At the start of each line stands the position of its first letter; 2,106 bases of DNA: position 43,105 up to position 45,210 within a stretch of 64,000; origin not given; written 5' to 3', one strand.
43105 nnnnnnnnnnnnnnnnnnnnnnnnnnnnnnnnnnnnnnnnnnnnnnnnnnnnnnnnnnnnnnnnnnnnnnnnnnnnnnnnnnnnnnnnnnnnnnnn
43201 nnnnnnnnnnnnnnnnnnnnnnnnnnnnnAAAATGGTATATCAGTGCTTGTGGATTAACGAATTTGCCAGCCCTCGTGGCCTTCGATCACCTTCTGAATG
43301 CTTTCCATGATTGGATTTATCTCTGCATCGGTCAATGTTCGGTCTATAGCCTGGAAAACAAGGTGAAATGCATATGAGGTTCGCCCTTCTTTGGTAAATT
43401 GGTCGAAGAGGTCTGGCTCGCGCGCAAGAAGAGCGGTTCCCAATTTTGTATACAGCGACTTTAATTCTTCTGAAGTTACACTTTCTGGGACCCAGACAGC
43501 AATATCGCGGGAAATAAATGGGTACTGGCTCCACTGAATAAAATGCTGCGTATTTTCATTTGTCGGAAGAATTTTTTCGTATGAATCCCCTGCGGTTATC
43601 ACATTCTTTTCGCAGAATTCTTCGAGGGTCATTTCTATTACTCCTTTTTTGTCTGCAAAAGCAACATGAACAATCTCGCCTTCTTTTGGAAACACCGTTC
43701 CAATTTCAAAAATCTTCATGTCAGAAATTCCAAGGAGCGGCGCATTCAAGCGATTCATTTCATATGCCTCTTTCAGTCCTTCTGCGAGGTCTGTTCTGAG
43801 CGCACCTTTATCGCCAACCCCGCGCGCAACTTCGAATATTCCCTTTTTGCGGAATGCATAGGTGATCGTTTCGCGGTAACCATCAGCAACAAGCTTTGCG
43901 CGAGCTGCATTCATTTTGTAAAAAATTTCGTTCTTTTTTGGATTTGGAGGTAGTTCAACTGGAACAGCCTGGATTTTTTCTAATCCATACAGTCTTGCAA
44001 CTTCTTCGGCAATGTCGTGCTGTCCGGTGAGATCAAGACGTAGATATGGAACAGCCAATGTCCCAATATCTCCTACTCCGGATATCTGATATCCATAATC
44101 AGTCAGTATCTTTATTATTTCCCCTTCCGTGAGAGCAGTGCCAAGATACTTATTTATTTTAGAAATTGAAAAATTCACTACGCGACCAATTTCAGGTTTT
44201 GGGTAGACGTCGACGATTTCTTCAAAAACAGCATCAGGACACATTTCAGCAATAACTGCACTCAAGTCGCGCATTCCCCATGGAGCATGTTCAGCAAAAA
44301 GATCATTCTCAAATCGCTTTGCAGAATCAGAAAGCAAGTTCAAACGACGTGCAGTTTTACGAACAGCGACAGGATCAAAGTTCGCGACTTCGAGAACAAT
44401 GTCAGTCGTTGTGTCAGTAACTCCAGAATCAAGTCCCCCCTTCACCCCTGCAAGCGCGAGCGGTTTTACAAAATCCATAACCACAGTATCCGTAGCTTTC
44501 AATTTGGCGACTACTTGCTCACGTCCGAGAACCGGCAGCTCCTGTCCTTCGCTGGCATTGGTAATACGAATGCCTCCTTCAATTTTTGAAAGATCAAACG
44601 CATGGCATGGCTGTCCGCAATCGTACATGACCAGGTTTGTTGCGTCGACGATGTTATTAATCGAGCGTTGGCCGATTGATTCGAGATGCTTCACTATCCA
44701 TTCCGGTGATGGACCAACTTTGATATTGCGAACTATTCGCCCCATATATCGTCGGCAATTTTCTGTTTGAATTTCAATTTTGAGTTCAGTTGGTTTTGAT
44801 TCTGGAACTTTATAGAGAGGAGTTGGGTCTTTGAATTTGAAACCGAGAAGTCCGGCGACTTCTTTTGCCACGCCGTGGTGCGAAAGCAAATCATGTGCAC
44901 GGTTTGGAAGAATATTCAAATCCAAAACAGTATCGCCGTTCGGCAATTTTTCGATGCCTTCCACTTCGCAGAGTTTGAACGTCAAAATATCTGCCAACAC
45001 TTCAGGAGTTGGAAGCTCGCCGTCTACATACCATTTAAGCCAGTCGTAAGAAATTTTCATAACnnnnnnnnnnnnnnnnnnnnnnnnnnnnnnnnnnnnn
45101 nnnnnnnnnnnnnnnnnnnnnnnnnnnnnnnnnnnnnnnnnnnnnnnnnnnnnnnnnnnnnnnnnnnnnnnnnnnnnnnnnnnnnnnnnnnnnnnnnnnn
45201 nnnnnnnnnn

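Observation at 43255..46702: Mrr-type restriction endonuclease gene inserted precisely between pheS and pheT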

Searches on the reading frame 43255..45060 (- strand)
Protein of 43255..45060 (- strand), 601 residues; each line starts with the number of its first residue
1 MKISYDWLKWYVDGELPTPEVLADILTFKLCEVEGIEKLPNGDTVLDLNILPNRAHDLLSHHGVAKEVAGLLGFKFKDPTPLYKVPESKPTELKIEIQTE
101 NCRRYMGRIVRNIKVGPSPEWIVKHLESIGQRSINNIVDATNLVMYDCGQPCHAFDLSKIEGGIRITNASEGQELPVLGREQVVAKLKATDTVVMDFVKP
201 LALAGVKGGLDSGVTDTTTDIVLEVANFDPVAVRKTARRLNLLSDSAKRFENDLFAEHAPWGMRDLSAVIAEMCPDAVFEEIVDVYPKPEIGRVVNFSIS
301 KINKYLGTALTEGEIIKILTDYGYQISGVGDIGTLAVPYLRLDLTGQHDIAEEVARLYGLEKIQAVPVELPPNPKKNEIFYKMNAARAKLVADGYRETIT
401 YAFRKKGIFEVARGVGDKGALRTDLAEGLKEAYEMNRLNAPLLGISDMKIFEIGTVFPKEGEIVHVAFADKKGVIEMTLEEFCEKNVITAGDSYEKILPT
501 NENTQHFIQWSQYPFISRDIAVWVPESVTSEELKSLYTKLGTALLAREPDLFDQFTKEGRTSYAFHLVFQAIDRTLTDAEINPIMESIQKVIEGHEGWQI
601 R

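Call 3: search_protein_families(library=pfam, proteins=[window:43255-45060:-], max_evalue=0.01)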
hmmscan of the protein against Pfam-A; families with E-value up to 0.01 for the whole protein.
window:43255-45060:- (601 aa): 4 families
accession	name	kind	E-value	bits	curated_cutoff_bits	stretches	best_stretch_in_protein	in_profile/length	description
PF03483.22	B3_4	-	8.4e-54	182.2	29.3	1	101-274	1-173/174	B3/4 domain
PF03147.19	FDX-ACB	-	3.8e-17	62.9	31.1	1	511-601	1-94/94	Ferredoxin-fold anticodon binding domain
PF03484.21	B5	-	4.8e-17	62.4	28.6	1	295-359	1-66/67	tRNA synthetase B5 domain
PF17759.6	tRNA_synthFbeta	-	0.00026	20.9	22.4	0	375-460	13-109/214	Phenylalanyl tRNA synthetase beta chain CLM domain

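Call 29: list_cluster_members(proteins=[P0001, P0004, window:43255-45060:-])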
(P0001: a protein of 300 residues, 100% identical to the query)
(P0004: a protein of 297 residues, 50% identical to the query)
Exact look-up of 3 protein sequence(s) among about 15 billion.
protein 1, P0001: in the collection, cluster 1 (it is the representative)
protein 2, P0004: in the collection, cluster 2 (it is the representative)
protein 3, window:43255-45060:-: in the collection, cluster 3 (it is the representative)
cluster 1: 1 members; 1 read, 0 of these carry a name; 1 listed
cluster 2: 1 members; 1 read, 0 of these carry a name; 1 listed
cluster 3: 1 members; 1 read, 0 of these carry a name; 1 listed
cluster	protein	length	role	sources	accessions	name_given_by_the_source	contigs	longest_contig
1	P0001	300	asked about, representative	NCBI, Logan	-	-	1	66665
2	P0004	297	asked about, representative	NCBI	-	-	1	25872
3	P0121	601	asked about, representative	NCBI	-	-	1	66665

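Call 31: find_encoding_contigs(protein=window:43255-45060:-, flank=3000, max_places=4)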
Protein window:43255-45060:- (601 aa): no gene with exactly this product is on record in the collection.

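Call 38: search_protein_families(library=ncbifam, proteins=[window:43255-45060:-], max_evalue=0.001)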
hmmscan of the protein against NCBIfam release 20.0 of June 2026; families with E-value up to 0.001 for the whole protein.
window:43255-45060:- (601 aa): 5 families
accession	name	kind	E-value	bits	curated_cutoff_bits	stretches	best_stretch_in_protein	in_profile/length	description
TIGR00472.1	pheT_bact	equivalog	2.4e-117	393.2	402.65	2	41-465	156-591/798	phenylalanine--tRNA ligase subunit beta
NF001882.0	PRK00629.5-4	equivalog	6.8e-33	114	527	1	35-403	152-499/725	phenylalanine--tRNA ligase subunit beta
TIGR00471.1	pheT_arch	equivalog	1.2e-17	63.6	282.65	2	212-403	218-388/551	phenylalanine--tRNA ligase subunit beta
TIGR00469.1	pheS_mito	equivalog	7.6e-08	31.4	258.35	1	476-588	320-439/451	phenylalanine--tRNA ligase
NF051887.1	PheS_related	equivalog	7.9e-05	21.9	300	0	504-592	242-346/349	PheS-related mystery ligase SrmL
